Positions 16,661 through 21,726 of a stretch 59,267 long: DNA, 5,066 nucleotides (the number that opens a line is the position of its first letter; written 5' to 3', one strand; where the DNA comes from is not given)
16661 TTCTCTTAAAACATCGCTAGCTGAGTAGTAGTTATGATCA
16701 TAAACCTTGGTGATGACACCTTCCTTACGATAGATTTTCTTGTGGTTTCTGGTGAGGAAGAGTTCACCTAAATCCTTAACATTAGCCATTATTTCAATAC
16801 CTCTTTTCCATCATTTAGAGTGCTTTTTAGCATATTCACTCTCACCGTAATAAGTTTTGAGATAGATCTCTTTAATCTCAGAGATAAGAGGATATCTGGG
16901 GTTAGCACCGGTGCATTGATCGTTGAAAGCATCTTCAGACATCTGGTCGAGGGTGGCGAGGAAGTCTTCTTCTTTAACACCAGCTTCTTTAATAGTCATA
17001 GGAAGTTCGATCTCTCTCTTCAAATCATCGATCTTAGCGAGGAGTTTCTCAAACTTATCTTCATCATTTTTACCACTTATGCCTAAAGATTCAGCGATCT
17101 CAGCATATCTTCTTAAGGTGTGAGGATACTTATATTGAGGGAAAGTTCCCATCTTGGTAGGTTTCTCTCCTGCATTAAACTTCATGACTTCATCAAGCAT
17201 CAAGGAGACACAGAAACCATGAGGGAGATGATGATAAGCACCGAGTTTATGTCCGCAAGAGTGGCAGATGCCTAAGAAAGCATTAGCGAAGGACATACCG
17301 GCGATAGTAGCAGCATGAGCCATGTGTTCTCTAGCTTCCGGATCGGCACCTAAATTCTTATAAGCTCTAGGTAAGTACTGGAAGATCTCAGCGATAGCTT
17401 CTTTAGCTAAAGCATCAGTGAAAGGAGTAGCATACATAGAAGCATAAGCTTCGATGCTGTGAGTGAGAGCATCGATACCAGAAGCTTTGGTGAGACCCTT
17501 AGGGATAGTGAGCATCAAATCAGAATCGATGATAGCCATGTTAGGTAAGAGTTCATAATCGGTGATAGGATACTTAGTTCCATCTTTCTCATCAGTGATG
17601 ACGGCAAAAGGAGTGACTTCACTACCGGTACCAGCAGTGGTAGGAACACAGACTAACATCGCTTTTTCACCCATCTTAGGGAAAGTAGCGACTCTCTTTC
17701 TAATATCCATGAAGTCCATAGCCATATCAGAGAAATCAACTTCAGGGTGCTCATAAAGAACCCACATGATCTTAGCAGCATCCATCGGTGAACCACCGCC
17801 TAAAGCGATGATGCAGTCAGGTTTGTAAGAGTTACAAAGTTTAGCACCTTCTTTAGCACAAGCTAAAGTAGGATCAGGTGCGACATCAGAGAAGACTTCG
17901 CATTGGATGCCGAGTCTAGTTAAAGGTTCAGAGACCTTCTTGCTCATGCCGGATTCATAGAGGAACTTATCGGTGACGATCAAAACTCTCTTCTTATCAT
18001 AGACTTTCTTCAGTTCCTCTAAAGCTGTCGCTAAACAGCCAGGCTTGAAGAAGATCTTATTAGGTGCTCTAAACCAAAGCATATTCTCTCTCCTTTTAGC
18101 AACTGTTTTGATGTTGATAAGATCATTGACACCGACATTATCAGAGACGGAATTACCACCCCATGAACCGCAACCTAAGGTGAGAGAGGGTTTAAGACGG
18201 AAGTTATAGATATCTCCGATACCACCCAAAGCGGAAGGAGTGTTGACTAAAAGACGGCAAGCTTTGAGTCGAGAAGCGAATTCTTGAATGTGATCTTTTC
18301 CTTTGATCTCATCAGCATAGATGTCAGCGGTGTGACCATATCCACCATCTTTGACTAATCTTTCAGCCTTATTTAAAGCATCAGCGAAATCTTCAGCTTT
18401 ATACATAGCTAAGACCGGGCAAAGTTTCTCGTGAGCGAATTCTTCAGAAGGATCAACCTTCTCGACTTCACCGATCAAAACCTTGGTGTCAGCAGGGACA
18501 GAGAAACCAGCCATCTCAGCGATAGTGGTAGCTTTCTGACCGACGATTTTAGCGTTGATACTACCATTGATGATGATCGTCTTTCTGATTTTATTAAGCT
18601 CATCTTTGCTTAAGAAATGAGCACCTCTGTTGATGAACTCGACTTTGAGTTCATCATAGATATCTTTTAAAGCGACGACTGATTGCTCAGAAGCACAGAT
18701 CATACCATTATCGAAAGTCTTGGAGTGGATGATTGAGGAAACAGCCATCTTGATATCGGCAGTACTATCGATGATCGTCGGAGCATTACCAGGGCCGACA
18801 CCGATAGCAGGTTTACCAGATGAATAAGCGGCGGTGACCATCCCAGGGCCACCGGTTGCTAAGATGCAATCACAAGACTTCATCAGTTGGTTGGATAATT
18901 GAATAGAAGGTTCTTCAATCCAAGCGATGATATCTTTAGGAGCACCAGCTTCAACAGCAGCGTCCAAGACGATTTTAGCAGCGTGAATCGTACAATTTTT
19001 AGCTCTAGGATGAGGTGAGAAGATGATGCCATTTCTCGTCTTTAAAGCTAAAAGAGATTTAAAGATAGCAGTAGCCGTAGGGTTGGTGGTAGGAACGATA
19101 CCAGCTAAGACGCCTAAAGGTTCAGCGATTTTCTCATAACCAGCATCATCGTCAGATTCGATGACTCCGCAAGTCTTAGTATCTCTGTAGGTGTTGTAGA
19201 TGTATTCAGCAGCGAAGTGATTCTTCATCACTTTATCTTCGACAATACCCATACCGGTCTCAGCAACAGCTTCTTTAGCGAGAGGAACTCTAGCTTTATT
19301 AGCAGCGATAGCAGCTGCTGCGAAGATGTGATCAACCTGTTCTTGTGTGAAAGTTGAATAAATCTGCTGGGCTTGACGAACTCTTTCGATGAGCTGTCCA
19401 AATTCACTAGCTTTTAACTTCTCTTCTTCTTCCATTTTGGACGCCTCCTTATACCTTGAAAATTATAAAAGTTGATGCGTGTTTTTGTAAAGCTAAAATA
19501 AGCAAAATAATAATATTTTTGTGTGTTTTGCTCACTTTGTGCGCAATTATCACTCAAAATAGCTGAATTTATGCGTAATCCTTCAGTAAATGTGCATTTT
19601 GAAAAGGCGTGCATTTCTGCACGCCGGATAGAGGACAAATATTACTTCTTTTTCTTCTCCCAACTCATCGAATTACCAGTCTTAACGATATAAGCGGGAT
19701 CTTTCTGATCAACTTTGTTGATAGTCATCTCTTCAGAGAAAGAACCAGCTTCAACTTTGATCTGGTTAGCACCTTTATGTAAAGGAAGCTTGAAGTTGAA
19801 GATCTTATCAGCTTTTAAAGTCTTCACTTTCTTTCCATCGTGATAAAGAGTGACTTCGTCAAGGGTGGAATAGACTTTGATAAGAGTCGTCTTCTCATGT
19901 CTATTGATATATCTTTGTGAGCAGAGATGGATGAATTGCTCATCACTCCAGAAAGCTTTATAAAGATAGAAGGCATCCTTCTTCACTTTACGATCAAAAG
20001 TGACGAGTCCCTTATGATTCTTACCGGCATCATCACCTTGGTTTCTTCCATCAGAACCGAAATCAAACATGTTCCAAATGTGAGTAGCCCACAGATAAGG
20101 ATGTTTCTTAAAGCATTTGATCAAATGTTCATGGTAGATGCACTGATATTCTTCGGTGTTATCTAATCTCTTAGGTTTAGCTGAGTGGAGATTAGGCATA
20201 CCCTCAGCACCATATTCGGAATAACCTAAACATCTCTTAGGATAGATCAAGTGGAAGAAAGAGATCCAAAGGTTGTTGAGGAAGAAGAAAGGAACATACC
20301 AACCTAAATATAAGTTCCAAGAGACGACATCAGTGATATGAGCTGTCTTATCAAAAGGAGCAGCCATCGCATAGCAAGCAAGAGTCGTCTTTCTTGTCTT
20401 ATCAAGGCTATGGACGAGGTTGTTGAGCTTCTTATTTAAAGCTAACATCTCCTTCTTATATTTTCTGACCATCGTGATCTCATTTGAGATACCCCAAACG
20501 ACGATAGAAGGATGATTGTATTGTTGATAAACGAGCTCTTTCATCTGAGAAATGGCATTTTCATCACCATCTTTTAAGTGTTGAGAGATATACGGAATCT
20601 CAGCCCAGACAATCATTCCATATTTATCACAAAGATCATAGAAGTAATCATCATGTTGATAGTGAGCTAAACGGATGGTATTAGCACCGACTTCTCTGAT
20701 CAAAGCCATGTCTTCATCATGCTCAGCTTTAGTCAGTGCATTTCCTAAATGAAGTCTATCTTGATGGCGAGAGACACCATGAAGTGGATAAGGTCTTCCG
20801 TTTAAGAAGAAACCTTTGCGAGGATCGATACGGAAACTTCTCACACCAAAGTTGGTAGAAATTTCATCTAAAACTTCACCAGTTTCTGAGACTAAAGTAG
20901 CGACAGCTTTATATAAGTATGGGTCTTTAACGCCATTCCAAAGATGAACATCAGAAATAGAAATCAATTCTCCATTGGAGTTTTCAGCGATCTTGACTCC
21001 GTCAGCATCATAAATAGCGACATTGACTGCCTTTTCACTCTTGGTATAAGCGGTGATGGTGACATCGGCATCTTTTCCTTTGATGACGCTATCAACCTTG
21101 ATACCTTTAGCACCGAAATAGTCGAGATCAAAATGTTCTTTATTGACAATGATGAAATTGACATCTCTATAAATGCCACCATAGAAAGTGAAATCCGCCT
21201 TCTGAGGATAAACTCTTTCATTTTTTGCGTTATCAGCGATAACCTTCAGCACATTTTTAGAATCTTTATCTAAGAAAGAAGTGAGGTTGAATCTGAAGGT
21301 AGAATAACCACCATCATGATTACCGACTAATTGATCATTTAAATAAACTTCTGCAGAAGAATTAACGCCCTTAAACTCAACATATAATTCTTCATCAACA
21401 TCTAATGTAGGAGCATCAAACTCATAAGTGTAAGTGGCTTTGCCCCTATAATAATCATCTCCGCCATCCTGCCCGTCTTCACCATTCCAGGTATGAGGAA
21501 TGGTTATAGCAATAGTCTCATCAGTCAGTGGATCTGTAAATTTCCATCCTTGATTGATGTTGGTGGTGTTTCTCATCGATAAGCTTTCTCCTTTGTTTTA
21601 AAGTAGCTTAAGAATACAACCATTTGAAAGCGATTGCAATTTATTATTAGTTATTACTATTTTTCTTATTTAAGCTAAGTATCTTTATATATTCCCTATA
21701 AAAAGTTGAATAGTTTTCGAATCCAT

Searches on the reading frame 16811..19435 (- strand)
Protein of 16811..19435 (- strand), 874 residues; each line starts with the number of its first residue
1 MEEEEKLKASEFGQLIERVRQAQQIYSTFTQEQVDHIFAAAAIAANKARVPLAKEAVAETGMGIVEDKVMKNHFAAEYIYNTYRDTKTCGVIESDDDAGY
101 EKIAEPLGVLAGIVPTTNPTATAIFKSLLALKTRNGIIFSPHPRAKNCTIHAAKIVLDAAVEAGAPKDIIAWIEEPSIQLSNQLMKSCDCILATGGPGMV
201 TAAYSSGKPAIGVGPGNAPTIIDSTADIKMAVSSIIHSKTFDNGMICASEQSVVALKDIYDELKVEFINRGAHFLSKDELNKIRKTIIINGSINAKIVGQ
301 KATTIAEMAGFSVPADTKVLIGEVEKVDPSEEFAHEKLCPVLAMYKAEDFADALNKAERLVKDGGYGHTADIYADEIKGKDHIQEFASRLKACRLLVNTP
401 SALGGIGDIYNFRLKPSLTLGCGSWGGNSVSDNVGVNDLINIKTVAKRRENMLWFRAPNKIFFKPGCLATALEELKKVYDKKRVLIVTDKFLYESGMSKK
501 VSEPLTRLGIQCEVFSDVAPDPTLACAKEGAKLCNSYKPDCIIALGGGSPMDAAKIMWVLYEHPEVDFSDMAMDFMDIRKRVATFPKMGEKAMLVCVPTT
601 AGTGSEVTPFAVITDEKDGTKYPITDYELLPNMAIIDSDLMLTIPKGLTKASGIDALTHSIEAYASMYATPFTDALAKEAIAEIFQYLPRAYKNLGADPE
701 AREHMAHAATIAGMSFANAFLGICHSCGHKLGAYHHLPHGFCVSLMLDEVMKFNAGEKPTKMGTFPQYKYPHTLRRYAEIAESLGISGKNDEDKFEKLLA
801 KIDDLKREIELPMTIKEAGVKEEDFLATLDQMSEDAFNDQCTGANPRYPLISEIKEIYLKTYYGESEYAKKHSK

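Call 18: find_related_loci(query=window:16811-19435:-, collection=genome_contigs, flank=6000)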
Query window:16811-19435:- (874 aa) in genome_contigs; peptide patterns used: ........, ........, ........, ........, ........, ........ (x = any residue, [..] = any of these).
600 stretches matched a pattern (row limit reached: there are more); 598 encode a relative of the query (tblastn E <= 1e-3); the best 80 are kept; 80 distinct loci.
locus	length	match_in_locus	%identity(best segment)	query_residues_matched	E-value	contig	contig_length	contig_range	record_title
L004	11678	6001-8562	70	11-864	0e+0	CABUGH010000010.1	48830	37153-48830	MAG TPA_asm: uncultured Clostridium sp. isolate MGYG-HGUT-03977 genome assembly, contig: GUT_GENOME252578_10, whole geno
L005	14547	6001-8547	68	16-864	0e+0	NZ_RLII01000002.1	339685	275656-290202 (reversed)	Acetivibrio mesophilus strain N2K1 seq2, whole genome shotgun sequence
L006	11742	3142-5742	68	1-865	0e+0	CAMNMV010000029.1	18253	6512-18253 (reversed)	MAG: uncultured Clostridium sp. isolate SRR873597_bin.111_metaWRAP_v1.3_MAG genome assembly, contig: NODE.7236_length_18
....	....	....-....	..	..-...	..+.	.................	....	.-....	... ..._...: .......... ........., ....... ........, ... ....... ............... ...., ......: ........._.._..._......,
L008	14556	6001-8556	67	16-867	0e+0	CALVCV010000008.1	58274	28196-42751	MAG: uncultured Bacilli bacterium isolate BRZ_BF__bin145 genome assembly, contig: BRZ_BF__NODE_700_length_58274_cov_11.7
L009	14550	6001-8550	68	16-865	0e+0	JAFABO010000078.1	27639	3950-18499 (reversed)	MAG: Bacillota bacterium isolate OH_SBB_134 k127_483743, whole genome shotgun sequence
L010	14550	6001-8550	68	18-867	0e+0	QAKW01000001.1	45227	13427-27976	MAG: Clostridiales bacterium isolate CIM:MAG 1396 contig_11675, whole genome shotgun sequence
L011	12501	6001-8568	67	5-865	0e+0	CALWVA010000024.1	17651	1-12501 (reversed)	MAG: uncultured Clostridia bacterium isolate BRZ_NV__bin57 genome assembly, contig: BRZ_NV__NODE_4440_length_17651_cov_6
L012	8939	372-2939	68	5-865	0e+0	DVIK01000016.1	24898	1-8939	MAG TPA_asm: Candidatus Coproplasma avistercoris isolate ChiW7-3743 ChiW7__C50457_L24898_SRR5514458, whole genome shotgu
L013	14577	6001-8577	67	16-874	0e+0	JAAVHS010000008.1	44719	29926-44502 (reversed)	MAG: Clostridiales bacterium isolate Mgla_MAG_39-bin_5 c_000000017877, whole genome shotgun sequence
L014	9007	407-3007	68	1-865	0e+0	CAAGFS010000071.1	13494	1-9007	MAG TPA_asm: Clostridia bacterium, isolate HGM11452, WGS project CAAGFS010000000 data, contig: SRS476193_56_k119_155061,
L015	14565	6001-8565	67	14-868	0e+0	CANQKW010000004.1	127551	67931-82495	MAG: uncultured Clostridia bacterium isolate Lapin-016__bin16 genome assembly, contig: Lapin-016__NODE_99_length_127551_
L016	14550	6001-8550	67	16-865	0e+0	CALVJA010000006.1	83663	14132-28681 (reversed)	MAG: uncultured Clostridia bacterium isolate BRZ_CF__bin14 genome assembly, contig: BRZ_CF__NODE_380_length_83663_cov_13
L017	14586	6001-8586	67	1-867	0e+0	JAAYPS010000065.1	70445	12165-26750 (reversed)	MAG: Clostridiaceae bacterium isolate AS22ysBPME_277 57200_AS22, whole genome shotgun sequence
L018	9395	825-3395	67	11-867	0e+0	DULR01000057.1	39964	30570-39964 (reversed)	MAG TPA_asm: Clostridiaceae bacterium isolate AS04akNAM_130 23120_AS04, whole genome shotgun sequence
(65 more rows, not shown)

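Call 28: find_homologous_proteins(query=window:16811-19435:-, max_evalue=1e-100)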
Query window:16811-19435:- (874 aa): 8000 proteins with E <= 1e-100 among 8000 candidates; the best 120 are listed.
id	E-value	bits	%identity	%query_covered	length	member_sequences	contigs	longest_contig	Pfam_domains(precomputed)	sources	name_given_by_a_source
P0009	0.0e+0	1989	100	100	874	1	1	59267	PF13685.13,PF00171.28,PF25137.1,PF00465.26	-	-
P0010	0.0e+0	1743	86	100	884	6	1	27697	PF13685.13,PF00171.28,PF25137.1,PF00465.26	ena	-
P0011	0.0e+0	1737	85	100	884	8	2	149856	PF13685.13,PF00171.28,PF25137.1,PF00465.26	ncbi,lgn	-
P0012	0.0e+0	1735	85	100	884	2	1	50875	PF13685.13,PF00171.28,PF25137.1,PF00465.26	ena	-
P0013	0.0e+0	1727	85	100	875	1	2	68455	PF13685.13,PF00171.28,PF25137.1,PF00465.26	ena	-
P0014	0.0e+0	1723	85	100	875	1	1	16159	PF13685.13,PF00171.28,PF25137.1,PF00465.26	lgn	-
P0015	0.0e+0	1665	82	100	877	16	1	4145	PF13685.13,PF00171.28,PF25137.1,PF00465.26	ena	-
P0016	0.0e+0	1661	82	100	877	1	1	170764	PF13685.13,PF00171.28,PF25137.1,PF00465.26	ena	-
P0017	0.0e+0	1653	81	100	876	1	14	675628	PF13685.13,PF00171.28,PF25137.1,PF00465.26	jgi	jgi:acetaldehyde dehydrogenase/alcohol dehydrogenase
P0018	0.0e+0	1651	80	100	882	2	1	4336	PF13685.13,PF00171.28,PF25137.1,PF00465.26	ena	-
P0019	0.0e+0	1650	81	100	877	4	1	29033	PF13685.13,PF00171.28,PF25137.1,PF00465.26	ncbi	-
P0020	0.0e+0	1650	80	100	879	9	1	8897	PF13685.13,PF00171.28,PF25137.1,PF00465.26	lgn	-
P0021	0.0e+0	1646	81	99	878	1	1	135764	PF13685.13,PF00171.28,PF25137.1,PF00465.26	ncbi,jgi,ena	ncbi:MAG: bifunctional acetaldehyde-CoA/alcohol dehydrogenase [Bacilli bacterium]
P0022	0.0e+0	1645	82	99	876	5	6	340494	PF13685.13,PF00171.28,PF25137.1,PF00465.26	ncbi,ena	-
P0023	0.0e+0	1644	81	100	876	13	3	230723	PF13685.13,PF00171.28,PF25137.1,PF00465.26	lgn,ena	-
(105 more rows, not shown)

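Call 29: find_encoding_contigs(protein=P0010, flank=8000, max_places=3)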
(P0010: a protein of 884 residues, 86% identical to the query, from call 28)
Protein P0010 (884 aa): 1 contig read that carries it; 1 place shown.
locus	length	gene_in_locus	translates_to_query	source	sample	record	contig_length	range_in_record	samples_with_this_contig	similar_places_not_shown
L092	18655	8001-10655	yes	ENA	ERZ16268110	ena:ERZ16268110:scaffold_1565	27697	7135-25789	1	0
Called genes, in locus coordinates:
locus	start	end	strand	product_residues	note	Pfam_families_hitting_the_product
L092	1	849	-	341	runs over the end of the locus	PF00294:PfkB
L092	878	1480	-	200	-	PF01081:Aldolase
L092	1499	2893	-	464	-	PF02614:UxaC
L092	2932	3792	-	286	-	PF00106:adh_short, PF13561:adh_short_C2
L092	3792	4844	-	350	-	PF03786:UxuA, PF01261:AP_endonuc_2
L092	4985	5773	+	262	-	PF02311:AraC_binding, PF07883:Cupin_2, PF00165:HTH_AraC, PF12833:HTH_18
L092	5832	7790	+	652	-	PF22666:Glyco_hydro_2_N2, PF02837:Glyco_hydro_2_N, PF00703:Glyco_hydro_2, PF02836:Glyco_hydro_2_C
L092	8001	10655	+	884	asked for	PF00171:Aldedh, PF00465:Fe-ADH, PF13685:Fe-ADH_2, PF25137:ADH_Fe_C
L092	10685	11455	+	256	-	PF01636:APH, PF01163:RIO1 (faint), PF19974:TCAD9 (weak)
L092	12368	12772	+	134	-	-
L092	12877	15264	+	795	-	-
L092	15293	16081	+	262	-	-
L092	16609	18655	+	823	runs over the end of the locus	PF09479:Flg_new (faint), PF18998:Flg_new_2, PF13306:LRR_5, PF13855:LRR_8 (weak)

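Call 30: find_encoding_contigs(protein=P0011, flank=8000, max_places=3)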
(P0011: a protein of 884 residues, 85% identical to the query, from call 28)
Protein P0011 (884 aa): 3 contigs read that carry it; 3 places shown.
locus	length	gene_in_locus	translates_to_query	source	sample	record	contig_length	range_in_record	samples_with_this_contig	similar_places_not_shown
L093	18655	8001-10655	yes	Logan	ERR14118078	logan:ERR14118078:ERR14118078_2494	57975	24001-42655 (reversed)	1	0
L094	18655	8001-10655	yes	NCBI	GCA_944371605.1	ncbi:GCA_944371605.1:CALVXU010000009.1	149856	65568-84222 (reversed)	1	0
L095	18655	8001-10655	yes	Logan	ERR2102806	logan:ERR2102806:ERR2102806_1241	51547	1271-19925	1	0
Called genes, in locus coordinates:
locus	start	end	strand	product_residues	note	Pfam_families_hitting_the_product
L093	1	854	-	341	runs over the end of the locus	PF00294:PfkB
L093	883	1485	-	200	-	PF01081:Aldolase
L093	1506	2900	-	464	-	PF02614:UxaC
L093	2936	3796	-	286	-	PF00106:adh_short, PF13561:adh_short_C2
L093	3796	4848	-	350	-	PF03786:UxuA, PF01261:AP_endonuc_2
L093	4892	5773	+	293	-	PF02311:AraC_binding, PF07883:Cupin_2, PF00165:HTH_AraC, PF12833:HTH_18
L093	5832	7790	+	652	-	PF22666:Glyco_hydro_2_N2, PF02837:Glyco_hydro_2_N, PF00703:Glyco_hydro_2, PF02836:Glyco_hydro_2_C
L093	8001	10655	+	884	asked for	PF00171:Aldedh, PF00465:Fe-ADH, PF13685:Fe-ADH_2, PF25137:ADH_Fe_C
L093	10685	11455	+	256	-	PF01636:APH, PF01163:RIO1 (faint), PF19974:TCAD9 (weak)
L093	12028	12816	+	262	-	-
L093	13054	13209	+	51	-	-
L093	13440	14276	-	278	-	PF13350:Y_phosphatase3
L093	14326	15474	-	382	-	PF00226:DnaJ, PF01556:DnaJ_C, PF00684:DnaJ_CXXCXGXG, PF27659:CHP02642 (faint)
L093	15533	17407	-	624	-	PF00012:HSP70, PF06723:MreB_Mbl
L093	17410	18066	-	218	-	PF01025:GrpE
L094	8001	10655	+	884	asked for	PF00171:Aldedh, PF00465:Fe-ADH, PF13685:Fe-ADH_2, PF25137:ADH_Fe_C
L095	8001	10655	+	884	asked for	PF00171:Aldedh, PF00465:Fe-ADH, PF13685:Fe-ADH_2, PF25137:ADH_Fe_C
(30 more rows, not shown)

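Call 31: find_encoding_contigs(protein=P0013, flank=8000, max_places=3)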
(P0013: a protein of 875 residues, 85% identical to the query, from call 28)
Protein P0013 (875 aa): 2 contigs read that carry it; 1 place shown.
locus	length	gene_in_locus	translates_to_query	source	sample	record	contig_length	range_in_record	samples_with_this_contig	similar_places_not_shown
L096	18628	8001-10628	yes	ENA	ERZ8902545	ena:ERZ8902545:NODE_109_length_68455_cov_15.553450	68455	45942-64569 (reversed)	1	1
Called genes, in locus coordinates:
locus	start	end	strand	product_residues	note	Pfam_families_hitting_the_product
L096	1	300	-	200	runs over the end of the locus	PF01081:Aldolase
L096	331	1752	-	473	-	PF02614:UxaC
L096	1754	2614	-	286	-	PF00106:adh_short, PF13561:adh_short_C2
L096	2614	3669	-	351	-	PF03786:UxuA, PF01261:AP_endonuc_2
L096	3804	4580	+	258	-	PF02311:AraC_binding, PF07883:Cupin_2 (weak), PF00165:HTH_AraC (weak), PF12833:HTH_18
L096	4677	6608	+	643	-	PF02837:Glyco_hydro_2_N, PF22666:Glyco_hydro_2_N2, PF00703:Glyco_hydro_2, PF02836:Glyco_hydro_2_C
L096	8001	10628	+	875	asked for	PF00171:Aldedh, PF00465:Fe-ADH, PF13685:Fe-ADH_2, PF25137:ADH_Fe_C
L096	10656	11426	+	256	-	PF01636:APH (weak)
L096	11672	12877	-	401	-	PF13173:AAA_14, PF13635:DUF4143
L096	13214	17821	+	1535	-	PF13195:DUF4011, PF13086:AAA_11 (weak), PF13245:AAA_19 (faint), PF13086:AAA_11 (weak), PF13087:AAA_12, PF18741:MTES_1575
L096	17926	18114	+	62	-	PF01783:Ribosomal_L32p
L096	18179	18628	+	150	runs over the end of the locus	-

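Call 55: find_encoding_contigs(protein=P0014, flank=8000, max_places=3)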
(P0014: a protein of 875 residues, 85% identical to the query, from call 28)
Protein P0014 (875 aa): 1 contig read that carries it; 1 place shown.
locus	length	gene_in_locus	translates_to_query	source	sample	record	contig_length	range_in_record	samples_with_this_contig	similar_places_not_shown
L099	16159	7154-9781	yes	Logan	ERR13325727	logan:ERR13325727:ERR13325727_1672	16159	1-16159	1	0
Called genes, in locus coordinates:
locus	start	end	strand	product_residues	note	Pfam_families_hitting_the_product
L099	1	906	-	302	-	?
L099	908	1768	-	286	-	PF00106:adh_short, PF13561:adh_short_C2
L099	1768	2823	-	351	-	PF03786:UxuA, PF01261:AP_endonuc_2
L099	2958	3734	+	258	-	PF02311:AraC_binding, PF07883:Cupin_2, PF00165:HTH_AraC (weak), PF12833:HTH_18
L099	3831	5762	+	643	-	PF02837:Glyco_hydro_2_N, PF22666:Glyco_hydro_2_N2, PF00703:Glyco_hydro_2, PF02836:Glyco_hydro_2_C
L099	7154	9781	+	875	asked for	PF00171:Aldedh, PF00465:Fe-ADH, PF13685:Fe-ADH_2, PF25137:ADH_Fe_C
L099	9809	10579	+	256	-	PF01636:APH (weak)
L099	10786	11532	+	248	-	-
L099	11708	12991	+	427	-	PF14281:PDDEXK_4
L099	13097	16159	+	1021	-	?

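Call 56: find_encoding_contigs(protein=P0012, flank=8000, max_places=3)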
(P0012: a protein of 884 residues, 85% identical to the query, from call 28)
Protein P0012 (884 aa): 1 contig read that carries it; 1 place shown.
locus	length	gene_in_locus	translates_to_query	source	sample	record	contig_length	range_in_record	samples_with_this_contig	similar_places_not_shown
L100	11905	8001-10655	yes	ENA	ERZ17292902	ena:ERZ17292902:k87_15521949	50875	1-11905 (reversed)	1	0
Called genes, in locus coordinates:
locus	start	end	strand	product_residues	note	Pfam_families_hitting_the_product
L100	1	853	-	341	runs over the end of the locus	PF00294:PfkB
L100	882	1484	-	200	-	PF01081:Aldolase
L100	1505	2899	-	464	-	PF02614:UxaC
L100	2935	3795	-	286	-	PF00106:adh_short, PF13561:adh_short_C2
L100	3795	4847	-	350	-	PF03786:UxuA, PF01261:AP_endonuc_2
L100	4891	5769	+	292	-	PF02311:AraC_binding, PF07883:Cupin_2, PF00165:HTH_AraC, PF12833:HTH_18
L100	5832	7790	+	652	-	PF22666:Glyco_hydro_2_N2, PF02837:Glyco_hydro_2_N, PF00703:Glyco_hydro_2, PF02836:Glyco_hydro_2_C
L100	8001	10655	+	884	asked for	PF00171:Aldedh, PF00465:Fe-ADH, PF13685:Fe-ADH_2, PF25137:ADH_Fe_C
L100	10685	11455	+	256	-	PF01636:APH, PF01163:RIO1 (faint), PF19974:TCAD9 (weak)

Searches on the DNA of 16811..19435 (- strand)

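Call 74: search_rna_families(sources=[L092, L099, L093, L096], threshold=gathering, show_alignments=2)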
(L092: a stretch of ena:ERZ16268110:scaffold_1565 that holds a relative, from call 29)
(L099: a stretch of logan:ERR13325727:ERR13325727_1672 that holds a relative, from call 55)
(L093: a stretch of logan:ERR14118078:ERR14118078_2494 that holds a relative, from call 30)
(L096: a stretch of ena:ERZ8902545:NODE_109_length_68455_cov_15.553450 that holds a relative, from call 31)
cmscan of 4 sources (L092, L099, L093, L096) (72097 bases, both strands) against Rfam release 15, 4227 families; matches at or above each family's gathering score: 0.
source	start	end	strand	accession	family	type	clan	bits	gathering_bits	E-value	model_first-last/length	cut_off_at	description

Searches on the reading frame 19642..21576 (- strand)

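Call 27: search_protein_families(library=pfam, proteins=[window:19642-21576:-], max_evalue=0.00001)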
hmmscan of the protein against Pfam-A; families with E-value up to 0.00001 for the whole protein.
window:19642-21576:- (644 aa): 4 families
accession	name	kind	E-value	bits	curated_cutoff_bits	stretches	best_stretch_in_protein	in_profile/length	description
PF02836.23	Glyco_hydro_2_C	-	3.2e-33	115.6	21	1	254-543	6-298/302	Glycosyl hydrolases family 2, TIM barrel domain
PF02837.24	Glyco_hydro_2_N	-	1.1e-12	48.6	28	1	5-141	17-165/169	Glycosyl hydrolases family 2, sugar binding domain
PF00703.27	Glyco_hydro_2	-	6.8e-10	40.1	23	1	166-246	30-109/109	Glycosyl hydrolases family 2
PF22666.2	Glyco_hydro_2_N2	-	8e-10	39.5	27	1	46-121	49-124/167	Glycosyl hydrolase 2 galactose-binding domain-like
